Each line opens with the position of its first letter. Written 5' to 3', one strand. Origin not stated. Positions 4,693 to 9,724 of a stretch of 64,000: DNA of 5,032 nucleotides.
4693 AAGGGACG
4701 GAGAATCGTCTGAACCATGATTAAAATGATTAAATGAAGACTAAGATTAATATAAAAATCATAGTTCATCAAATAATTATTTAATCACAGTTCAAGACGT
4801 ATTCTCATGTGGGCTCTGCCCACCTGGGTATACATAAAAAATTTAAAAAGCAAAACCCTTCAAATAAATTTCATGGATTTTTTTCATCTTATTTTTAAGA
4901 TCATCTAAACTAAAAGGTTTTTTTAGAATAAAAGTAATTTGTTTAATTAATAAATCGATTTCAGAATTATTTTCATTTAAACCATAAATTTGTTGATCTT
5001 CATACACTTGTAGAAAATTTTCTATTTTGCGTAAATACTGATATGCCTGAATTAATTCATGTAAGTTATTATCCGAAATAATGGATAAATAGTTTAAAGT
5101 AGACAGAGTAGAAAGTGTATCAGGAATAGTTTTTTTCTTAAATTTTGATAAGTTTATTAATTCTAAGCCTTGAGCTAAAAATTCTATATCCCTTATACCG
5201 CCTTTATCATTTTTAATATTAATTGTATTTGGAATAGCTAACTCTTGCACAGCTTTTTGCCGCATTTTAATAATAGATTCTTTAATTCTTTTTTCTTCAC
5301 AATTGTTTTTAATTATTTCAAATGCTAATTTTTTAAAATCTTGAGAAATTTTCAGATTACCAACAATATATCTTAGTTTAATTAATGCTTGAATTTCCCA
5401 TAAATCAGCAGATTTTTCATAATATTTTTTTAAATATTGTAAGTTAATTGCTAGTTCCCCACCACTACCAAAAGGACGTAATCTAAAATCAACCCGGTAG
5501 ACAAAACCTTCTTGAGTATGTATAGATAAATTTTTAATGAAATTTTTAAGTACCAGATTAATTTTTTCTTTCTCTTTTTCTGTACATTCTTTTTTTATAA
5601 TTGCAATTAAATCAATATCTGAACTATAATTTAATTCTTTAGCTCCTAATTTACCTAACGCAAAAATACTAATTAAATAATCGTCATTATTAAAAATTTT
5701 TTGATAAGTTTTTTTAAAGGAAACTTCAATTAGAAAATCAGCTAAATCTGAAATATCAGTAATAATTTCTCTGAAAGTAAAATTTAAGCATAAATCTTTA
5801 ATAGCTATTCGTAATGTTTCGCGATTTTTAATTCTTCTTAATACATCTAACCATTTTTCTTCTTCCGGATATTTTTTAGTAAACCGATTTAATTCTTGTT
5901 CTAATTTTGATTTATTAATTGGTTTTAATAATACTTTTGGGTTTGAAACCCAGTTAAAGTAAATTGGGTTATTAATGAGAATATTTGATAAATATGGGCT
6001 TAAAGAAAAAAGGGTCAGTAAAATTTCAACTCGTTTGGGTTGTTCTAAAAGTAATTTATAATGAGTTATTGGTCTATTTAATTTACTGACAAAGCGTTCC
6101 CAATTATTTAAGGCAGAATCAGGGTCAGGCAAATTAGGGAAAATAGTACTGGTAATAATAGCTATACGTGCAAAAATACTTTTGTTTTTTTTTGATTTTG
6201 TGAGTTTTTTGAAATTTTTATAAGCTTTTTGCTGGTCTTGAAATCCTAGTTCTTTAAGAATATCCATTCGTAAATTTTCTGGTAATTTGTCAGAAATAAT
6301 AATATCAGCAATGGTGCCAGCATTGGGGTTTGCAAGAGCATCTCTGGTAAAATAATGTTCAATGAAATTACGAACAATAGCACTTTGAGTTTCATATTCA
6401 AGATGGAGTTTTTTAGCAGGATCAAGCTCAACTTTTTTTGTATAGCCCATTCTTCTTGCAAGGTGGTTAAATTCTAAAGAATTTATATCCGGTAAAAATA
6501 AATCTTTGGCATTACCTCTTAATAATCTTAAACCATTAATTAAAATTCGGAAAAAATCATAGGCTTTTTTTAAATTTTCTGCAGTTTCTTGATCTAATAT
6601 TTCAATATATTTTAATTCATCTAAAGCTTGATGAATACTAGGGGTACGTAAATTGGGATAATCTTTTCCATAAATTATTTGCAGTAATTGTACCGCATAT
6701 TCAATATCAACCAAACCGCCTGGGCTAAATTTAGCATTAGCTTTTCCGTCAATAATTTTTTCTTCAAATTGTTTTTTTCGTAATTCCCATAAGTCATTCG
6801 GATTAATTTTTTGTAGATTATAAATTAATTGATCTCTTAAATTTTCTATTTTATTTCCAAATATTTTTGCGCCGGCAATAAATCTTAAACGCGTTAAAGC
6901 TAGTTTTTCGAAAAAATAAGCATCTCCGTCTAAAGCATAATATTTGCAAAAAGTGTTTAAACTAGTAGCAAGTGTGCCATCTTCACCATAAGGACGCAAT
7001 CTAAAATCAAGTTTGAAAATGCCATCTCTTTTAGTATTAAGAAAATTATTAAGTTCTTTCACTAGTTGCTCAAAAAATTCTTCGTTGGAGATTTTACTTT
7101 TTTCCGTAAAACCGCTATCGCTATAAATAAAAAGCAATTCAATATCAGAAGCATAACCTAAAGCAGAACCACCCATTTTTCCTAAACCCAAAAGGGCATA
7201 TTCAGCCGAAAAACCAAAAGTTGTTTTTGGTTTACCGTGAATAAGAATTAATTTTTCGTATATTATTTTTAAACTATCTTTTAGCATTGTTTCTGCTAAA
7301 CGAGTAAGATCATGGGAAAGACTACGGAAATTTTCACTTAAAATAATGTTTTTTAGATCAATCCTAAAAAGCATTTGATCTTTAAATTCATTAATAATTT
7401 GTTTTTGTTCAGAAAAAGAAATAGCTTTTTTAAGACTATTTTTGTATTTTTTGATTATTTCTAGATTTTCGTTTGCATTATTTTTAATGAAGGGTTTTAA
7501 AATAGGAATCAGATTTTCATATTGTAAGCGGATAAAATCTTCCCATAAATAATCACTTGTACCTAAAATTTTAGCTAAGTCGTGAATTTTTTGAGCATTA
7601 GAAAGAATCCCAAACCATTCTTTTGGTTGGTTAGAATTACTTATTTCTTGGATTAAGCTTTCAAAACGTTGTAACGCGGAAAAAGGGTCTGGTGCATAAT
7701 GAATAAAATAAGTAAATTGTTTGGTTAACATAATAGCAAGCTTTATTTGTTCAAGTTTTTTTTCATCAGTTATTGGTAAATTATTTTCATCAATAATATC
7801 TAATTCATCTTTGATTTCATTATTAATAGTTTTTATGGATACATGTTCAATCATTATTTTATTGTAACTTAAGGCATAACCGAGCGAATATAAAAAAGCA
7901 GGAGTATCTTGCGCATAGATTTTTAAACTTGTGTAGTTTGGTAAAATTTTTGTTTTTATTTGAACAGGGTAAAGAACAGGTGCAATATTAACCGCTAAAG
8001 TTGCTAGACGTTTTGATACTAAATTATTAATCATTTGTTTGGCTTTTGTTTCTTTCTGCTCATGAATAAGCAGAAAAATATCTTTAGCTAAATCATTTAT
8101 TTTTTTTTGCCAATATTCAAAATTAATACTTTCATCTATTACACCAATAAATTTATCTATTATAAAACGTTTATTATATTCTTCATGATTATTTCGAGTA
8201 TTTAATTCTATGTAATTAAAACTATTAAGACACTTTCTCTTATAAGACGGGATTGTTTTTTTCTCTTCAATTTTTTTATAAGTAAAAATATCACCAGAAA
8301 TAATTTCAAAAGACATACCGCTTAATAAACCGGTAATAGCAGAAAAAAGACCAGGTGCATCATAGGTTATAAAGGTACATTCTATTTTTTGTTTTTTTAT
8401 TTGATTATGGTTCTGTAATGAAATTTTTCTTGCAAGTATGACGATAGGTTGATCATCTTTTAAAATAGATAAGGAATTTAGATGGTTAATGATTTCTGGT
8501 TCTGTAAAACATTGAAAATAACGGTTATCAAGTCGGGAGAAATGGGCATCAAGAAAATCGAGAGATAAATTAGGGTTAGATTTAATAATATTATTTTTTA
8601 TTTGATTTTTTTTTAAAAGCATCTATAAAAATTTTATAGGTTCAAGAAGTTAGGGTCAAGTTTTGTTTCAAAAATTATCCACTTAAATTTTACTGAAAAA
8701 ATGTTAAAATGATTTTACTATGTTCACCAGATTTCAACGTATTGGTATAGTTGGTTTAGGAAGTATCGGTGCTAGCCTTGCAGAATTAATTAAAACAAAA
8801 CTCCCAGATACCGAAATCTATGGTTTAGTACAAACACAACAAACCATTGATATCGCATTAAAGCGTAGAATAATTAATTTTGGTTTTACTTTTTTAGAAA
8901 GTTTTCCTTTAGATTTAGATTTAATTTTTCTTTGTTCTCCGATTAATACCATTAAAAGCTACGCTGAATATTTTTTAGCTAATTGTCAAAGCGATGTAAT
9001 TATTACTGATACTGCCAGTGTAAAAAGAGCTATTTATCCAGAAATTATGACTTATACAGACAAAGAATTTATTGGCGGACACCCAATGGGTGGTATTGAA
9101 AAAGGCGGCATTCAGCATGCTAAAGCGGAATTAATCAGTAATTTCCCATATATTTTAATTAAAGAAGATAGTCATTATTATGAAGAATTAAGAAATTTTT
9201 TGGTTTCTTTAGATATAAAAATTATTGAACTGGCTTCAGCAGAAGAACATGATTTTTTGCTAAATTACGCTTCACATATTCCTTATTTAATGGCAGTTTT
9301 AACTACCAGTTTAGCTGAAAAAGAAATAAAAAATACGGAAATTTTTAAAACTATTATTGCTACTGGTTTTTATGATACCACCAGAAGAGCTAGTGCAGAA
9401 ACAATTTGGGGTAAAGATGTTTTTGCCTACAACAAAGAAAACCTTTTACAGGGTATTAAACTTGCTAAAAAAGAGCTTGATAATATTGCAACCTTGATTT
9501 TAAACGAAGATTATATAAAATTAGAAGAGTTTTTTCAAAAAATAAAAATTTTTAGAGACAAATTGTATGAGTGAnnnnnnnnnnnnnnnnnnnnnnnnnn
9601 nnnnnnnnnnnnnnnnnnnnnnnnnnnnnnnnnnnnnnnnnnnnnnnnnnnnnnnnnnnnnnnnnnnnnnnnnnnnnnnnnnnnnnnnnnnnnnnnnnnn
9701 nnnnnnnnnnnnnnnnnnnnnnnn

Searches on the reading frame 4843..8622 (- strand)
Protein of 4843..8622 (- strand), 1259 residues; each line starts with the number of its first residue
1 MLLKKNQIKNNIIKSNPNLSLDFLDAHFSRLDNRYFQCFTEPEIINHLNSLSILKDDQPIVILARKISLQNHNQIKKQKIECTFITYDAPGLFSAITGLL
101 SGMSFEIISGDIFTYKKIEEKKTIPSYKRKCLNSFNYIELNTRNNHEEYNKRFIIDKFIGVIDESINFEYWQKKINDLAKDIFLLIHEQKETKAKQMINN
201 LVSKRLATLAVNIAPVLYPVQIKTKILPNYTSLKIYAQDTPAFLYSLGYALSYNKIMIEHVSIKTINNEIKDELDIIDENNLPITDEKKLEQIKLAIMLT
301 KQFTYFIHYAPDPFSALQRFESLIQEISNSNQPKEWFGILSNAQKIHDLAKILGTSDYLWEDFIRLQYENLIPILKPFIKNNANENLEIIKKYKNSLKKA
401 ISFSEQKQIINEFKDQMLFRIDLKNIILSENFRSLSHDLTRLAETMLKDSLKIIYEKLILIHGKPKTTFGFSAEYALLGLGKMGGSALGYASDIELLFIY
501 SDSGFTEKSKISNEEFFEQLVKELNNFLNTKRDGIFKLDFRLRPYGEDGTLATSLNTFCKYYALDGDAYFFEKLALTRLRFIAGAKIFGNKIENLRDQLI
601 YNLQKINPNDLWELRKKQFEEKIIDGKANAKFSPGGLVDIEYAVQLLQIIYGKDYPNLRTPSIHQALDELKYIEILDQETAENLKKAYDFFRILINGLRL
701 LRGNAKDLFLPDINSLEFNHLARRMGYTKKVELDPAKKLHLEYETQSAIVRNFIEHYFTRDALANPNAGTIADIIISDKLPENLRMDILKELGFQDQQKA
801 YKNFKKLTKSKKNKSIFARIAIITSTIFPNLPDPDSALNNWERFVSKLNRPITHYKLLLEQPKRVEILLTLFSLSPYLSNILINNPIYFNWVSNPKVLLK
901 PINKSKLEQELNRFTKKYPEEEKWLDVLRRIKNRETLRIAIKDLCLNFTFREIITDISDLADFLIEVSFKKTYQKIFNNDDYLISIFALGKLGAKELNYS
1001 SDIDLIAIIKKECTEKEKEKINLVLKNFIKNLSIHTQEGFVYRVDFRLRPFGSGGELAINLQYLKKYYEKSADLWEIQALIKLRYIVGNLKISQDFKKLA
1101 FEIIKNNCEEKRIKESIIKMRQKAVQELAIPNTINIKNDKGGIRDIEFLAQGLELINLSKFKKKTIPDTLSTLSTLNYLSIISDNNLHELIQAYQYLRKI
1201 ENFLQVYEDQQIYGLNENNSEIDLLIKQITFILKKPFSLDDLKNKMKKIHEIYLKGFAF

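Call 38: search_protein_families(library=pfam, proteins=[window:4843-8622:-], max_evalue=0.001)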
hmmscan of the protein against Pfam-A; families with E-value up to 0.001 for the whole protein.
window:4843-8622:- (1259 aa): 2 families
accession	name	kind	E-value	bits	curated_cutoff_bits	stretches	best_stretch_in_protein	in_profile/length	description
PF03710.21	GlnE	-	4.6e-85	285.5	24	2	868-1097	4-250/252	Glutamate-ammonia ligase adenylyltransferase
PF08335.16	GlnD_UR_UTase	-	1.6e-32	112.9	21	2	614-755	12-138/141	GlnD PII-uridylyltransferase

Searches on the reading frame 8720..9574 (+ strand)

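Call 97: search_protein_families(library=pfam, proteins=[window:8720-9574:+], max_evalue=0.0001)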
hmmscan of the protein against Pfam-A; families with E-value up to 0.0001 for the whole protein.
window:8720-9574:+ (284 aa): 2 families
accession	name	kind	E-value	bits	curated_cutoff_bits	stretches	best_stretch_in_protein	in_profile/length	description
PF02153.23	PDH_N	-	6.2e-20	71.7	26.5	1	21-163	2-147/154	Prephenate dehydrogenase, nucleotide-binding domain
PF20463.3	PDH_C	-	9.1e-12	45.6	22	1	173-273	1-101/102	Prephenate dehydrogenase, dimerization domain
